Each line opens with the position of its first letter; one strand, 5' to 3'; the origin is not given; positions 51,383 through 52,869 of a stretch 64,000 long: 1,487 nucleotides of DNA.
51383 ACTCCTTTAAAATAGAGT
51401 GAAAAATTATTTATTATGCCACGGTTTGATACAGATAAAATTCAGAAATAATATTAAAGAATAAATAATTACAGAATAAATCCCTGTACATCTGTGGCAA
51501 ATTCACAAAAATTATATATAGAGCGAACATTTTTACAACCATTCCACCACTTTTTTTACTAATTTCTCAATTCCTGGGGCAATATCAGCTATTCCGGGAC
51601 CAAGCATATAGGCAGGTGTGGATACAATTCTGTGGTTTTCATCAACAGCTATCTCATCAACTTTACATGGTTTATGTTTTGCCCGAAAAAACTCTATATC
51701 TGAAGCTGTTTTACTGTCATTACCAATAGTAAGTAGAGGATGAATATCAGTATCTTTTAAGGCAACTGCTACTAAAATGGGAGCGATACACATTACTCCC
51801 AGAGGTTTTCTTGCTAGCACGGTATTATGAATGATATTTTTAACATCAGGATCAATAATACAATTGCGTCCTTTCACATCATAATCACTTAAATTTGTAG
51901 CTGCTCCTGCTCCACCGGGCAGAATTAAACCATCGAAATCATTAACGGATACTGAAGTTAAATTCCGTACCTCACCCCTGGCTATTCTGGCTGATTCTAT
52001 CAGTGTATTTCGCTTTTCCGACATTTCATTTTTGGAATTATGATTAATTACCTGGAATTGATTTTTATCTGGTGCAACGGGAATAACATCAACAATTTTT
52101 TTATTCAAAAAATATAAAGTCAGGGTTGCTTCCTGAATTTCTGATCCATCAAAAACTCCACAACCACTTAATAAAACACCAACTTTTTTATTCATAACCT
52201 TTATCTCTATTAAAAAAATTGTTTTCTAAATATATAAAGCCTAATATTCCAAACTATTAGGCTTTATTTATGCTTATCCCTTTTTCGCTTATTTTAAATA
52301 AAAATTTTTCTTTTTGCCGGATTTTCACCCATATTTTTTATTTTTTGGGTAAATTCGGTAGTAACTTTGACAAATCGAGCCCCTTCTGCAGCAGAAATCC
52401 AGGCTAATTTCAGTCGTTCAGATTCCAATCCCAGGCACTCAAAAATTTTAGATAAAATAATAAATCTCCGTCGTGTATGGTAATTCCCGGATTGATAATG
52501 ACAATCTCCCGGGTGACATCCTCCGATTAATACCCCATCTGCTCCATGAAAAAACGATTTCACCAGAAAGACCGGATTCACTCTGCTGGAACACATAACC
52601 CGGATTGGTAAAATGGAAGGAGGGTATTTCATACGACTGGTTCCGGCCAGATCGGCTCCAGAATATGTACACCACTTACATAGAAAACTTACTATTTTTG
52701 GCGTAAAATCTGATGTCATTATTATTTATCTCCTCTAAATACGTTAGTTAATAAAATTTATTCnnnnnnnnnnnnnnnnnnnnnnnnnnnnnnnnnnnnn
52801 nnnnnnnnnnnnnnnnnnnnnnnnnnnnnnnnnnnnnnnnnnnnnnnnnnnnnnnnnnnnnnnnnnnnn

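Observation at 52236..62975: Composite Hdr/Flx-like flavin-based electron-transfer operon with an embedded TusA-DsrE pair and a GlcD/GlcF-type dehydrogenase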

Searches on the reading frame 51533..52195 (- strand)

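Call 5: search_protein_families(library=pfam, proteins=[window:51533-52195:-], max_evalue=0.01)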
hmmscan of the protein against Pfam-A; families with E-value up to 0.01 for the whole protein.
window:51533-52195:- (220 aa): 1 family
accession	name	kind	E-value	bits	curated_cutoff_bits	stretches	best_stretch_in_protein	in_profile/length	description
PF01965.30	DJ-1_PfpI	-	0.0039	17.5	26.6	1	15-141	8-106/165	DJ-1/PfpI family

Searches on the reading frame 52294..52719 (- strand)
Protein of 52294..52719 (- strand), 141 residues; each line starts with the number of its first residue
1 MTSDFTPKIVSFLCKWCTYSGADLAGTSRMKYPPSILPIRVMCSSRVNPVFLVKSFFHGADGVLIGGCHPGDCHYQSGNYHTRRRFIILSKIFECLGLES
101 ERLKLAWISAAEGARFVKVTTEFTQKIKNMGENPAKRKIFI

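Call 5: search_protein_families(library=pfam, proteins=[window:52294-52719:-], max_evalue=0.01)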
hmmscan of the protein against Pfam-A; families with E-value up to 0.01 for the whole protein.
window:52294-52719:- (141 aa): 1 family
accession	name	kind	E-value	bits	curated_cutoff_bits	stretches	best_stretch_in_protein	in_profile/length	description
PF02662.21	FlpD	-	6.5e-51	171.9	22.3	1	9-131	1-123/123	Methyl-viologen-reducing hydrogenase, delta subunit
